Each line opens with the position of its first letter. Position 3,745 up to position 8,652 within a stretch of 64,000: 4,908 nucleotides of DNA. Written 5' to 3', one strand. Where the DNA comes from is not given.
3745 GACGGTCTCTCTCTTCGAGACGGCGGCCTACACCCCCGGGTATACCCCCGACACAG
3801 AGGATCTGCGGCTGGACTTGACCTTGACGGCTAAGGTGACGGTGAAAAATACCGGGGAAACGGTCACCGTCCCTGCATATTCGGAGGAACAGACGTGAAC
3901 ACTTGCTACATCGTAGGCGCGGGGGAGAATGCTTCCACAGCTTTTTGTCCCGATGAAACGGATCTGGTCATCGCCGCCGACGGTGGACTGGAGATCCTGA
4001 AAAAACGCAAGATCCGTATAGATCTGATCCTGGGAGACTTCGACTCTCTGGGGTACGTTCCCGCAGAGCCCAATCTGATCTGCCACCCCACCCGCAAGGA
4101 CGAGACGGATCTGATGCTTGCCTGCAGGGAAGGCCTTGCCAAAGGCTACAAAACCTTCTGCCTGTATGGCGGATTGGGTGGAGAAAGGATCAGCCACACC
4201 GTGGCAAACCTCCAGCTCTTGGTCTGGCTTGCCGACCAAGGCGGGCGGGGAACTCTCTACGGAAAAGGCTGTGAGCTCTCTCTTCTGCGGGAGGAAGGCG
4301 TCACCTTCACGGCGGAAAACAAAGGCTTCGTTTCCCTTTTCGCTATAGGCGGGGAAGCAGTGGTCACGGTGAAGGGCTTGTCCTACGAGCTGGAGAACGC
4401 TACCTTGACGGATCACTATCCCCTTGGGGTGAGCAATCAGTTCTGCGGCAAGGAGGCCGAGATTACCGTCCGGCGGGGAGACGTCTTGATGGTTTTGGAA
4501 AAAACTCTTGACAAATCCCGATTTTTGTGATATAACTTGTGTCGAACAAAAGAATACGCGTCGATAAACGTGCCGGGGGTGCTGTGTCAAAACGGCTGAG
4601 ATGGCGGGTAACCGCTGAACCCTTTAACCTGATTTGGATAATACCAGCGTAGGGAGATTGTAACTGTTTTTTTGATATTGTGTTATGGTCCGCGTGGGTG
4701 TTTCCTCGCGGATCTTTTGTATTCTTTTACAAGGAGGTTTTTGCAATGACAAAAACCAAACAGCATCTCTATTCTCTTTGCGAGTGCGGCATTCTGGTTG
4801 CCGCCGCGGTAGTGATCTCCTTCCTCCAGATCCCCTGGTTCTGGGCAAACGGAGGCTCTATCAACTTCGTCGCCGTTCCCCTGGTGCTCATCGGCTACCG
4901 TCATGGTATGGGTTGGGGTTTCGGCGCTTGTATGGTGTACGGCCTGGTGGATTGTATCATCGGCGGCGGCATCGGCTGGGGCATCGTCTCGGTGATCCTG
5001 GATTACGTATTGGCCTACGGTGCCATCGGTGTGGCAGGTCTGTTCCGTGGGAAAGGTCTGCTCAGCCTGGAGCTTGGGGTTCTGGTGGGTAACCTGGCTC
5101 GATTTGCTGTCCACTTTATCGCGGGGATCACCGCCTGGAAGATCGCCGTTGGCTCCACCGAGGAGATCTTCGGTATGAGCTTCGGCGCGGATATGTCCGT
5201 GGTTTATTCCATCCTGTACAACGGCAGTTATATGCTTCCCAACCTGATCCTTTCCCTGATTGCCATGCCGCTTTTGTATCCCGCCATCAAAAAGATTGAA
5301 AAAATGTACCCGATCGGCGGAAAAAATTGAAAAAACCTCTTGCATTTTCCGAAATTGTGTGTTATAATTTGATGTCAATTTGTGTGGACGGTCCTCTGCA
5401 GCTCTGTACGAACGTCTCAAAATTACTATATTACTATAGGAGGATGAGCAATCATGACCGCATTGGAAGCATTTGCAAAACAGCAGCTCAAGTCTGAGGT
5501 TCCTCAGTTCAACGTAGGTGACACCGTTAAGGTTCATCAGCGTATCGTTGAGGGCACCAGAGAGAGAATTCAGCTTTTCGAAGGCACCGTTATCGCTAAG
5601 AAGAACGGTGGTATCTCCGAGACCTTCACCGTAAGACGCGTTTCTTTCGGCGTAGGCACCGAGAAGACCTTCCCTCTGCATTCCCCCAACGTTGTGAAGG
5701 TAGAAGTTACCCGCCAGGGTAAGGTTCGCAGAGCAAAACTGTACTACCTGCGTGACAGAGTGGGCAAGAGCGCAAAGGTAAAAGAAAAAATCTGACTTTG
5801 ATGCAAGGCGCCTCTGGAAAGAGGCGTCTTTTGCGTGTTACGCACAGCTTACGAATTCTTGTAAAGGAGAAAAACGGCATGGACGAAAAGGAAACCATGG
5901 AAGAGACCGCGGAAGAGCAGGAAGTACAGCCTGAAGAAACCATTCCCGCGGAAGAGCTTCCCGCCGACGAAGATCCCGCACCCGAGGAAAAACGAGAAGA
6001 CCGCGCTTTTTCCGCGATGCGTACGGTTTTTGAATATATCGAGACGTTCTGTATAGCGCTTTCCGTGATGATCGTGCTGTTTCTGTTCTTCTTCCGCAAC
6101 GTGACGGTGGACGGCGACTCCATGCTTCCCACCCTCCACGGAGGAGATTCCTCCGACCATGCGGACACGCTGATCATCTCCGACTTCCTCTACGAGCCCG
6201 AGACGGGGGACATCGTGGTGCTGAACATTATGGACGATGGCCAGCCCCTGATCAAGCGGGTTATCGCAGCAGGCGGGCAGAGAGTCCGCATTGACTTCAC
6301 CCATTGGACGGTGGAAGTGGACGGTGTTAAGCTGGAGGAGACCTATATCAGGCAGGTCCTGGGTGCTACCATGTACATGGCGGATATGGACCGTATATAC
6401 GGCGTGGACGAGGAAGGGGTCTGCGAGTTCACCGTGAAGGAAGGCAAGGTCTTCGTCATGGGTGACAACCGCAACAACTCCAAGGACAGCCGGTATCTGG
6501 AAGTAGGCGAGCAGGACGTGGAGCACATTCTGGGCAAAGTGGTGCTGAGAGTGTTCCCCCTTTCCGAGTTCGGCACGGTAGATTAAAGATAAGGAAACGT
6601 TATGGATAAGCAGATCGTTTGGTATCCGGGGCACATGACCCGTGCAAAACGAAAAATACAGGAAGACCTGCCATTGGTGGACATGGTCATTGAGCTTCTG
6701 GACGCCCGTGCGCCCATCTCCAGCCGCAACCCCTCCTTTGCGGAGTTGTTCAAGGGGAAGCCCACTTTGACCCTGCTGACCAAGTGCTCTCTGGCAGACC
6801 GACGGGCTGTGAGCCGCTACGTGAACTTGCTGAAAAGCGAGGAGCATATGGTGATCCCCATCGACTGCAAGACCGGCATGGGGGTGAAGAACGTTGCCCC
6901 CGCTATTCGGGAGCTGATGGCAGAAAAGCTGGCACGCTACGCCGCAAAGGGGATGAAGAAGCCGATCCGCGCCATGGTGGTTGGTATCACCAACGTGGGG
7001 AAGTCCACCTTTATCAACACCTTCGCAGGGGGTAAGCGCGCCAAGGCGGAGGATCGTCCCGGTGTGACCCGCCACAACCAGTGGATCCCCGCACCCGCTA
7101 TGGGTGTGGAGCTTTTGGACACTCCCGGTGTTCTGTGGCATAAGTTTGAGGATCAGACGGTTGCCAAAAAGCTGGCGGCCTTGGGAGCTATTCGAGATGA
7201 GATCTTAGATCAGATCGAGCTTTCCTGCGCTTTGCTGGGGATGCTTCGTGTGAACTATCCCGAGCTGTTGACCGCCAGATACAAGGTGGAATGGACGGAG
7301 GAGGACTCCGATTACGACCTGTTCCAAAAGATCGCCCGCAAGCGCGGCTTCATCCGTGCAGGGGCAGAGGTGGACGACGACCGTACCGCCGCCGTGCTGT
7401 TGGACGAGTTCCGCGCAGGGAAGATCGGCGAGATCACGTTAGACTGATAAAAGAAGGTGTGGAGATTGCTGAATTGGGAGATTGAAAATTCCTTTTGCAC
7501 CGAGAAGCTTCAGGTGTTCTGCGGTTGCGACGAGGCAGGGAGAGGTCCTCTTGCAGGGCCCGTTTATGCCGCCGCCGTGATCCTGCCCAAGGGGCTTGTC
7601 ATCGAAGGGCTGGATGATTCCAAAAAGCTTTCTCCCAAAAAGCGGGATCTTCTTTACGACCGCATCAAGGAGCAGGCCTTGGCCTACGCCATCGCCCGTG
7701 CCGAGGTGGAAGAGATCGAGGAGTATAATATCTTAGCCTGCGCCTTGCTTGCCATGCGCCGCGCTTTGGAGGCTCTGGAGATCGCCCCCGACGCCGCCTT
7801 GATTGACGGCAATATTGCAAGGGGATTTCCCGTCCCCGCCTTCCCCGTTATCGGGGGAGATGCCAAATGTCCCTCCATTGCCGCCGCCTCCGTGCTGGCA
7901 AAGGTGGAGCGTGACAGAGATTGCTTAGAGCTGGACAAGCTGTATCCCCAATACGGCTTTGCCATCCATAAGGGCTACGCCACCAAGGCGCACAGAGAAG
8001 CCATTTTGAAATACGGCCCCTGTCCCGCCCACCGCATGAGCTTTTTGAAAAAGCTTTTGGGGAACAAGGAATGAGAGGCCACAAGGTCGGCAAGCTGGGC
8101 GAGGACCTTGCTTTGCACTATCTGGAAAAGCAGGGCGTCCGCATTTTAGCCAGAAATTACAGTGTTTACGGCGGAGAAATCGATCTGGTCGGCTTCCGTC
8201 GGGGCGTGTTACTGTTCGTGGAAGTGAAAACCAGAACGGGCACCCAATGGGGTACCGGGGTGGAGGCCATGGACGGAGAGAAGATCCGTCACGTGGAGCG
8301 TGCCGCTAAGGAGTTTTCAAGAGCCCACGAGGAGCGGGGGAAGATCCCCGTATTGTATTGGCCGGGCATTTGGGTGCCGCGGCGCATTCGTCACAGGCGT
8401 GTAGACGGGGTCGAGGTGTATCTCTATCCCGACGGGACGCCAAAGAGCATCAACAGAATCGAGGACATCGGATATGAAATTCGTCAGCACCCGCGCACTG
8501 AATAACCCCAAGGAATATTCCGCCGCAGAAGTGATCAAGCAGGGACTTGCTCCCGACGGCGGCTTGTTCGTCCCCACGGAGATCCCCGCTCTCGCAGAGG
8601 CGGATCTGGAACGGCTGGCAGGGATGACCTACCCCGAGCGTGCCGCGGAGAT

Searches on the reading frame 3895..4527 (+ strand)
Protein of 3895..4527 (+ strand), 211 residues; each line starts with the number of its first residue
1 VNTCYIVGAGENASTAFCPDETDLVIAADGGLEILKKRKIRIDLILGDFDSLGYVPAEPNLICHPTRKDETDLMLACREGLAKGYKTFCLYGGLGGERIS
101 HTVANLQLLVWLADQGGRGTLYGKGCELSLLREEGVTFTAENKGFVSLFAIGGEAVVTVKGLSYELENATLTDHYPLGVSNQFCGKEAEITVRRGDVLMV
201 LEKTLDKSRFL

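Call 34: search_protein_families(library=pfam, proteins=[window:3895-4527:+], max_evalue=0.00001)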
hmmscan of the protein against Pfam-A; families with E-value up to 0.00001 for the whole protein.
window:3895-4527:+ (211 aa): 2 families
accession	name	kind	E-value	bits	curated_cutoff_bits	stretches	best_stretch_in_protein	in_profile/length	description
PF04263.21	TPK_catalytic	-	9.8e-17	61.4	30.7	1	21-115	7-107/113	Thiamin pyrophosphokinase, catalytic domain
PF04265.19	TPK_B1_binding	-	1.5e-10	41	22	1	144-195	12-65/67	Thiamin pyrophosphokinase, vitamin B1 binding domain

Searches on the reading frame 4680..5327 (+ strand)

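Call 34: search_protein_families(library=pfam, proteins=[window:4680-5327:+], max_evalue=0.00001)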
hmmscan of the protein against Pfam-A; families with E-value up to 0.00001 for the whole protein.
window:4680-5327:+ (216 aa): 1 family
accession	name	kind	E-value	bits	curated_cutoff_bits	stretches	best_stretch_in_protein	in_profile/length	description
PF09515.15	Thia_YuaJ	-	6.5e-26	91.9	25.8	1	33-205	1-174/177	Thiamine transporter protein (Thia_YuaJ)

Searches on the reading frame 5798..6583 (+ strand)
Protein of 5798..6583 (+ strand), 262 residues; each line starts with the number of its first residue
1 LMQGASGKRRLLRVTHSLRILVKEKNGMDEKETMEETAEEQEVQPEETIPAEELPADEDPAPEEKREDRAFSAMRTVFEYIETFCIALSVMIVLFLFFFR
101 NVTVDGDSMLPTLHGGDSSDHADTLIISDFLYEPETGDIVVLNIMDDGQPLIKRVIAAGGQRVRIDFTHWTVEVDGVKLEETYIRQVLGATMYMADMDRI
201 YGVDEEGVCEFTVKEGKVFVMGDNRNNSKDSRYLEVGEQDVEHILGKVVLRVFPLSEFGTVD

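Call 34: search_protein_families(library=pfam, proteins=[window:5798-6583:+], max_evalue=0.00001)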
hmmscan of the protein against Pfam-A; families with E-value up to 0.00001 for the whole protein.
window:5798-6583:+ (262 aa): 1 family
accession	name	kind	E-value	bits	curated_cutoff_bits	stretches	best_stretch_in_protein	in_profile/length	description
PF10502.14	Peptidase_S26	-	6.3e-33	114.5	22.9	1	78-252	2-167/168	Signal peptidase, peptidase S26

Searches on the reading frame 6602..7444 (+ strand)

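Call 34: search_protein_families(library=pfam, proteins=[window:6602-7444:+], max_evalue=0.00001)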
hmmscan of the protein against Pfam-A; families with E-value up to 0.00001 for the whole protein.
window:6602-7444:+ (281 aa): 1 family
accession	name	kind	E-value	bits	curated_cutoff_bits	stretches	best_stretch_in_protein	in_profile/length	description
PF01926.29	MMR_HSR1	-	3.1e-15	56.7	21.9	1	124-194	2-73/113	50S ribosome-binding GTPase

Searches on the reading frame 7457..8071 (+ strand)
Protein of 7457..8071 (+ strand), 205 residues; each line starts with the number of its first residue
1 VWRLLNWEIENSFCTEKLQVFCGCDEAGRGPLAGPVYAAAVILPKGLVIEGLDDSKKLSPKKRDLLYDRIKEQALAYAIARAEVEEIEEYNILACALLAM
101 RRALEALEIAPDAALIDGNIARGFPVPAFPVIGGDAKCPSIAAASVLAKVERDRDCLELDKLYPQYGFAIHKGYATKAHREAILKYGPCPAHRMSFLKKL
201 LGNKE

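Call 34: search_protein_families(library=pfam, proteins=[window:7457-8071:+], max_evalue=0.00001)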
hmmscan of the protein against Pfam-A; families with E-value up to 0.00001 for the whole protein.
window:7457-8071:+ (205 aa): 1 family
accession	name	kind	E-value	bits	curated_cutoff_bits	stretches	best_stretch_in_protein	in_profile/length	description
PF01351.25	RNase_HII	-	2.1e-41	142.5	25.8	1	22-197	1-197/199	Ribonuclease HII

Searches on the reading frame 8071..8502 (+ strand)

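Call 34: search_protein_families(library=pfam, proteins=[window:8071-8502:+], max_evalue=0.00001)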
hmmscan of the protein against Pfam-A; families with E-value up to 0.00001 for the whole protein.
window:8071-8502:+ (144 aa): 2 families
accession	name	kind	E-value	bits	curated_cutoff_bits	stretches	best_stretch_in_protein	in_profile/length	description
PF02021.23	UPF0102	-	1.2e-20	74.1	23.6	1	10-84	1-71/80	Uncharacterised protein family UPF0102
PF08378.17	NERD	-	2.2e-06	28.6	22.1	1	7-86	2-95/111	Nuclease-related domain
